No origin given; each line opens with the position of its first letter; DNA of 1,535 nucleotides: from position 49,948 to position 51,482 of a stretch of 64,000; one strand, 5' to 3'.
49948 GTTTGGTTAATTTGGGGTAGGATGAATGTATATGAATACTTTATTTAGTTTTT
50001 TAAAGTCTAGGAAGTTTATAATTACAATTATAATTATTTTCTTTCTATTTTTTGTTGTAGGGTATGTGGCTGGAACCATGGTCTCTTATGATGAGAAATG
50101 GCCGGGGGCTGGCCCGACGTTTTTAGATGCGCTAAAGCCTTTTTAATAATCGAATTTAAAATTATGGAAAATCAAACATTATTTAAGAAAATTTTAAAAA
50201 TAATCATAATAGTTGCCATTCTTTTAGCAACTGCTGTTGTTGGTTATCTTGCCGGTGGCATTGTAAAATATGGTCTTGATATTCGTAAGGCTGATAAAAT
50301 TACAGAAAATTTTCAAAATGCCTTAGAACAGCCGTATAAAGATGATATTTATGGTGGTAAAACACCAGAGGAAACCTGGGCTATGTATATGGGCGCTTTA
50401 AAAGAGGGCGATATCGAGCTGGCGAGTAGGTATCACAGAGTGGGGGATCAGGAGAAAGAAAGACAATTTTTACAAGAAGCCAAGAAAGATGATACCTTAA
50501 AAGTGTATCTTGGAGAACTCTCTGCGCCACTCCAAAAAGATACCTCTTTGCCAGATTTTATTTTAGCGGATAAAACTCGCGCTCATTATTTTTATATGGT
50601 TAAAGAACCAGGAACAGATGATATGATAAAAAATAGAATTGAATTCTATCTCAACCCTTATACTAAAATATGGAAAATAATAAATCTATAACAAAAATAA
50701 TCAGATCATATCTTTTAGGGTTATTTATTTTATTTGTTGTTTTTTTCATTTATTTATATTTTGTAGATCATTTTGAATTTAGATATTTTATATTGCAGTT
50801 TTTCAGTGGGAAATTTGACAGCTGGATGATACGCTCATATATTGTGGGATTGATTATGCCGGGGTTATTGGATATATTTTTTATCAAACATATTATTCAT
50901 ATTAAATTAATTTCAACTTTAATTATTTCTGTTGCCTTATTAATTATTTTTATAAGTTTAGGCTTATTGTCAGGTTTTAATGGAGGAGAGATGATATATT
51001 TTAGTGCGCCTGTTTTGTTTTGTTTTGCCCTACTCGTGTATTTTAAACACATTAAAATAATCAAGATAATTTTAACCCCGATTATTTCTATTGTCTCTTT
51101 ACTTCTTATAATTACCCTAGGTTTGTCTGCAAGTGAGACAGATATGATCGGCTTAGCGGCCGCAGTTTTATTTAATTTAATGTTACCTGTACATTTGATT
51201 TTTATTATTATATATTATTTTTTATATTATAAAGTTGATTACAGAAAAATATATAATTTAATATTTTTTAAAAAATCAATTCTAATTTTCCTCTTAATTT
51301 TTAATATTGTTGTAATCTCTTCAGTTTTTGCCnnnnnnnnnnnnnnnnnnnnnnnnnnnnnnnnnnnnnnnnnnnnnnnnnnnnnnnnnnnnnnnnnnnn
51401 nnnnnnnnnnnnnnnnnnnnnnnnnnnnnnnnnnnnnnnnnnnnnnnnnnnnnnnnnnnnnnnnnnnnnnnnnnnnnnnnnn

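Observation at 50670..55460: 1596-aa membrane-anchored protein combining a zinc phospholipase-C-like domain, a lamin-tail domain and beta-helix repeats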

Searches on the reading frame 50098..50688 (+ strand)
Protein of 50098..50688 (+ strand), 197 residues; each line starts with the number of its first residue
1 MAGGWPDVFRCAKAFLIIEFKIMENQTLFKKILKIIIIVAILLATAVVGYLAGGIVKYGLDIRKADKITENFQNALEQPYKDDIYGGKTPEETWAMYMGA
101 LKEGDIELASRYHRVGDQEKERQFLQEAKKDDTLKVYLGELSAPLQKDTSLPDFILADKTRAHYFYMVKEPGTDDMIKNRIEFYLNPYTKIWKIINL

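Call 24: search_protein_families(library=pfam, proteins=[window:50098-50688:+], max_evalue=0.01)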
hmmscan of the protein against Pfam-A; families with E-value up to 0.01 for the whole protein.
window:50098-50688:+ (197 aa): 1 family
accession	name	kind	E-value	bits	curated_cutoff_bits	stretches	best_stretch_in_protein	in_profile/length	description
PF13786.12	DUF4179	-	0.0087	16.9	30.1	0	30-80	4-55/94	Domain of unknown function (DUF4179)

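Call 53: search_solved_structures(query=A2, max_evalue=10, show_alignments=1)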
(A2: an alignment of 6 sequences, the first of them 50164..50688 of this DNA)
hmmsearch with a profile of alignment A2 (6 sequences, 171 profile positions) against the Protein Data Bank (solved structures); distinct sequences matched with E-value up to 10: 14.
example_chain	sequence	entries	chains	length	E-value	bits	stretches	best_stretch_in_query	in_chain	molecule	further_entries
5maw_E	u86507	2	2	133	0.12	15.6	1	57-167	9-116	Flagellar protein FliS | Flagellar secretion chaperone FliS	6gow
4qan_A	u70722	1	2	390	0.12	15.6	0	64-109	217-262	hypothetical protein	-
1vh6_A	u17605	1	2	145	0.15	15.2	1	57-167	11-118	Flagellar protein fliS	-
7upo_A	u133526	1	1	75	0.16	15.2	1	108-170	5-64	DHT03 protein A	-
8s8p_K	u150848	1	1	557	0.17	15.1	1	123-169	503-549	ATP-dependent DNA helicase II subunit 1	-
3vmy_A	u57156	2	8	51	0.74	13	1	78-112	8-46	Voltage-gated hydrogen channel 1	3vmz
4bup_A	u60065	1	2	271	0.79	12.9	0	94-160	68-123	HISTONE-LYSINE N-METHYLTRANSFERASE SUV420H1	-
3s8p_A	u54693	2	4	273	0.83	12.8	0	94-160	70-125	Histone-lysine N-methyltransferase SUV420H1 | Histone-lysine N-methyltransferase KMT5B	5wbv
8t68_A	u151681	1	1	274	0.84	12.8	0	94-160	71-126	Histone-lysine N-methyltransferase KMT5B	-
5cpr_B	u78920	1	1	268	0.84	12.8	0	94-159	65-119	Histone-lysine N-methyltransferase SUV420H1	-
3vmx_A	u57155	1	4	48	0.9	12.7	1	78-112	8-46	Voltage-gated hydrogen channel 1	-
7yrd_K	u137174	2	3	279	0.93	12.7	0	94-159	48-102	[histone H4]-N-methyl-L-lysine20 N-methyltransferase KMT5B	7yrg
2n28_A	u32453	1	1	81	1.3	12.2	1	10-52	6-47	Protein Vpu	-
8jhf_K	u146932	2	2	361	1.9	11.7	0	94-159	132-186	Histone-lysine N-methyltransferase KMT5B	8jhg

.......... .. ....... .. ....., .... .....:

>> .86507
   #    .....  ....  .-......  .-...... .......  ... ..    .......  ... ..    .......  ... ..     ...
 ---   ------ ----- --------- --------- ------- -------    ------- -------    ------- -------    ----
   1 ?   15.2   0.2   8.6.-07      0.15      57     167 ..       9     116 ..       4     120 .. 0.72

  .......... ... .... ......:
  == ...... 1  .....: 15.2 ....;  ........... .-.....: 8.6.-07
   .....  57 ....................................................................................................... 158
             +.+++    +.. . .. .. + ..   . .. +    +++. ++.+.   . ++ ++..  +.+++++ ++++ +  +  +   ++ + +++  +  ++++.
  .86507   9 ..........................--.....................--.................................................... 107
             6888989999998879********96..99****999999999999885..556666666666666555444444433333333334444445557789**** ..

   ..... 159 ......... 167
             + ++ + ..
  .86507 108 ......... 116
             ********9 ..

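Call 66: search_protein_families(library=pfam, alignment_id=A4, max_evalue=0.1)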
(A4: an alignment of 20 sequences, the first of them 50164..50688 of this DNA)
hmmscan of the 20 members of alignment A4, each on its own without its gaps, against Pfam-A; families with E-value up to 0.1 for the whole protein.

A. member 1, window:50164-50688:+ (175 aa): 3 families
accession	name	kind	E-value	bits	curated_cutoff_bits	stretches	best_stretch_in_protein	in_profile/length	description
PF13786.12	DUF4179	-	0.006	17.4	30.1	0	8-58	4-55/94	Domain of unknown function (DUF4179)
PF13800.11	Sigma_reg_N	-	0.039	14.7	26.3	0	7-55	9-55/91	Sigma factor regulator N-terminal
PF17307.7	Smim3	-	0.05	13.7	25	1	4-26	11-33/60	Small integral membrane protein 3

B. families by the number of members that match (of 20 scanned): 28 families (the first 25 are shown)
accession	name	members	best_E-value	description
PF12870.14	DUF4878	8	1.2e-06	Domain of unknown function (DUF4878)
PF22815.2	CatAgl_D1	2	0.0046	Alpha-1,3-glucanase catalytic domain D1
PF13786.12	DUF4179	2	0.006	Domain of unknown function (DUF4179)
PF09976.15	TPR_21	1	0.00056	Tetratricopeptide repeat-like domain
PF08463.15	EcoEI_R_C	1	0.0028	EcoEI R protein C-terminal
PF08285.16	DPM3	1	0.0047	Dolichol-phosphate mannosyltransferase subunit 3 (DPM3)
PF23015.2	zf-WIZ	1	0.0059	Zinc finger found in WIZ protein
PF00497.25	SBP_bac_3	1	0.014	Bacterial extracellular solute-binding proteins, family 3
PF19762.4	DUF6249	1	0.014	Domain of unknown function (DUF6249)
PF23906.1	DUF7248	1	0.018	Family of unknown function (DUF7248)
PF06988.16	NifT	1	0.018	NifT/FixU protein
PF15957.10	Comm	1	0.018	Commissureless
PF06480.20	FtsH_ext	1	0.02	FtsH Extracellular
PF14163.11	SieB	1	0.028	Super-infection exclusion protein B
PF10883.13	DUF2681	1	0.034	Protein of unknown function (DUF2681)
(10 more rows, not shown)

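Call 67: search_solved_structures(query=A4, max_evalue=1, show_alignments=1)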
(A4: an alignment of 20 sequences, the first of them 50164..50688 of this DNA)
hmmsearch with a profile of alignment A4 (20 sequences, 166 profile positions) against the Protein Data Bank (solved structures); distinct sequences matched with E-value up to 1: 26.
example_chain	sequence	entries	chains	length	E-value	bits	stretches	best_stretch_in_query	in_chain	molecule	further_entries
6mkg_A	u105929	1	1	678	0.024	17.9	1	57-145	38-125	penicillin binding protein 5 (PBP5)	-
5l33_A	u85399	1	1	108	0.075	16.2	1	63-133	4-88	denovo NTF2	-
6c84_A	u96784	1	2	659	0.087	16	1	55-145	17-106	Penicillin-binding protein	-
9d25_A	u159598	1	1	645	0.092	15.9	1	62-145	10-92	Penicillin Binding Protein 5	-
6mka_A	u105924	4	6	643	0.098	15.9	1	65-145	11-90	penicillin binding protein 5 (PBP5) | Pbp5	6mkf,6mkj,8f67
8f3o_A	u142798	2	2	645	0.098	15.9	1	62-145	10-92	Penicillin binding protein 5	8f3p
8g4k_A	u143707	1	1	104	0.1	15.8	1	65-127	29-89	5HCS_TGFBR2_1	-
8f3x_A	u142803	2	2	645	0.1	15.8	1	62-145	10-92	Penicillin binding protein 5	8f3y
8f3v_A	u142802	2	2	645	0.1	15.8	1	62-145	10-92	Penicillin binding protein 5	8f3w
8f3q_A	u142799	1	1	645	0.11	15.7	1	62-145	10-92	Penicillin binding protein 5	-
8f3j_A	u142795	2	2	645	0.11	15.7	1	62-145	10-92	Penicillin binding protein 5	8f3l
8f3f_A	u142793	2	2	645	0.11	15.7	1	62-145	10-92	Penicillin binding protein 5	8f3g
8f3r_A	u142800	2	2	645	0.11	15.7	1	62-145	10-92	Penicillin binding protein 5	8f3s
8f3z_A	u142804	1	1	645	0.15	15.3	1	62-145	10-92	Penicillin binding protein 5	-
8u55_A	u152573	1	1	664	0.17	15.1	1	65-145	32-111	Penicillin-binding protein 5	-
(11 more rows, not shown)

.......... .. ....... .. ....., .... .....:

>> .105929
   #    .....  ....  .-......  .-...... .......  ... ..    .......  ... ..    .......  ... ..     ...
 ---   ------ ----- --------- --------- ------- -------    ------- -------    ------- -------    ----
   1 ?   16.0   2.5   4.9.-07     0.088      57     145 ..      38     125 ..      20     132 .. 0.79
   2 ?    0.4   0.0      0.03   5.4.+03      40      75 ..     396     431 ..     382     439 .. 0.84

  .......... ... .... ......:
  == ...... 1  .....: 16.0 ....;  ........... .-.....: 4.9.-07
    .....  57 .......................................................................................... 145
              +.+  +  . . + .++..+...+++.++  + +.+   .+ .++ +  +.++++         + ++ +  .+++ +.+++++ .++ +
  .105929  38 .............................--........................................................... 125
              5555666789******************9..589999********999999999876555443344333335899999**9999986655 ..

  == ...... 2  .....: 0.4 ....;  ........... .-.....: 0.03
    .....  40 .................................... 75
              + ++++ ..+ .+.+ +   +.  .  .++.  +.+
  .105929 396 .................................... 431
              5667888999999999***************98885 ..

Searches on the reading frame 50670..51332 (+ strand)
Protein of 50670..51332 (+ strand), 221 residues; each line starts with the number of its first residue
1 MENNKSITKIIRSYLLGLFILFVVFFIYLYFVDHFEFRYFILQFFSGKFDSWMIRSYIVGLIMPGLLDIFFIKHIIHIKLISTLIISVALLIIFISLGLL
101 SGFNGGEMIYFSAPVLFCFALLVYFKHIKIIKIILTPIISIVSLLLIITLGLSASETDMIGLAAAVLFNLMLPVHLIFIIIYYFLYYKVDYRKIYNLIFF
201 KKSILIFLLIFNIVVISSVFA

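Call 8: search_protein_families(library=pfam, proteins=[window:50670-51329:+], max_evalue=10)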
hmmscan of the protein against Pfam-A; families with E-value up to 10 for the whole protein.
window:50670-51329:+ (220 aa): 1 family
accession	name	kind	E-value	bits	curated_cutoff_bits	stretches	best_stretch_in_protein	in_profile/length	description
PF09489.15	CbtB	-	0.22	12.1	27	1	3-27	6-30/51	Probable cobalt transporter subunit (CbtB)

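Call 73: find_homologous_proteins(query=window:50670-51332:+, max_evalue=0.001)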
Query window:50670-51332:+ (221 aa): 1 proteins with E <= 0.001 among 2892 candidates.
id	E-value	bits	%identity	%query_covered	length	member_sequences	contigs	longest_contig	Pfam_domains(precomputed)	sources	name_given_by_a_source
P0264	1.1e-38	151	41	90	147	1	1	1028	-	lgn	-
